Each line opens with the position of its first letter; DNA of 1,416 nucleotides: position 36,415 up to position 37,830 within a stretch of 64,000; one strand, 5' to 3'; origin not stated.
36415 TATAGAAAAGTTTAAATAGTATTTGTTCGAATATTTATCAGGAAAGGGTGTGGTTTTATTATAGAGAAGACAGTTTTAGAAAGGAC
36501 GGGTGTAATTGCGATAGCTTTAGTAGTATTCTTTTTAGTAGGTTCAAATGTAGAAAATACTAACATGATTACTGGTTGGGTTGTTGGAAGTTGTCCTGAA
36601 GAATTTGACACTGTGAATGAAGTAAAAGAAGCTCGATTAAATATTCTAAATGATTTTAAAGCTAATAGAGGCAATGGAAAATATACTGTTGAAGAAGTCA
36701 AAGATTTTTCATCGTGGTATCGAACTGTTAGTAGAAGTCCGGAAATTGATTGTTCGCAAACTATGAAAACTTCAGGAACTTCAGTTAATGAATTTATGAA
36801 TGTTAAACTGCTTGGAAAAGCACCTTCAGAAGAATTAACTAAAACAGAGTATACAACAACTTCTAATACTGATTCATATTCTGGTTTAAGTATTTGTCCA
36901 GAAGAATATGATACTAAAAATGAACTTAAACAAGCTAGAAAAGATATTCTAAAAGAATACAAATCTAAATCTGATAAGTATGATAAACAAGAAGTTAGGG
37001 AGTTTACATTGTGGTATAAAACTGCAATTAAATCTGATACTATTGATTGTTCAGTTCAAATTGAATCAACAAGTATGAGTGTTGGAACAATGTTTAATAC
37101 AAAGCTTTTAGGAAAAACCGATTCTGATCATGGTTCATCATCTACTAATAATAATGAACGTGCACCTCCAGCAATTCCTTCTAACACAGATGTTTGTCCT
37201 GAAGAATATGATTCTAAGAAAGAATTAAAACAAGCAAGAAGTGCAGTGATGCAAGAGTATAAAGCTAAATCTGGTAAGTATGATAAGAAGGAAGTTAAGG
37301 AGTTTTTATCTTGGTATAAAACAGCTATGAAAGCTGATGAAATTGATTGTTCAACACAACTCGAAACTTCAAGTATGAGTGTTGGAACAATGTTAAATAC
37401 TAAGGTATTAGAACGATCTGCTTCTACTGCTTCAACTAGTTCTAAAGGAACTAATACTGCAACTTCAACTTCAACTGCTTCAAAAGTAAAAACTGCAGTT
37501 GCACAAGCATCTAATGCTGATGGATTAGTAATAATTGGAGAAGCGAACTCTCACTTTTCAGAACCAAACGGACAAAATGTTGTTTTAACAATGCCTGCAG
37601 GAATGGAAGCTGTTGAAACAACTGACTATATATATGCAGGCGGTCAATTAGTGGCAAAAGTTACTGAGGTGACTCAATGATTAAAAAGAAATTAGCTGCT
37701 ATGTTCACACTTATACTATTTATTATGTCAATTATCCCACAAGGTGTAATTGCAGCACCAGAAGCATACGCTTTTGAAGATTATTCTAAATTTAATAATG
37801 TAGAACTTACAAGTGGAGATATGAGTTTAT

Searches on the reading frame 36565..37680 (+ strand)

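Call 8: search_protein_families(library=pfam, proteins=[window:36565-37680:+], max_evalue=0.01)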
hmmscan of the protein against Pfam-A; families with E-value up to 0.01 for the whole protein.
window:36565-37680:+ (371 aa): 5 families
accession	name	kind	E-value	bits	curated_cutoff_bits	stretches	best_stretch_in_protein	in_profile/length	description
PF18498.6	DUF5618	-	0.00043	20.9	33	0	99-153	36-89/121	Domain of unknown function (DUF5618)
PF18693.7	TRAM_2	-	0.0005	20.6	27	0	42-82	9-50/63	TRAM domain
PF06037.17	DUF922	-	0.0042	17.6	27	0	116-143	123-150/153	Bacterial protein of unknown function (DUF922)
PF25363.1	DUF7881_C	-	0.0047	17.3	27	0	242-288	17-63/125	Domain of unknown function (DUF7881) C-terminal domain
PF21467.3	BetaGal_gal-bd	-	0.0052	17.3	27.3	0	249-275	2-29/62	Beta-galactosidase, galactose-binding domain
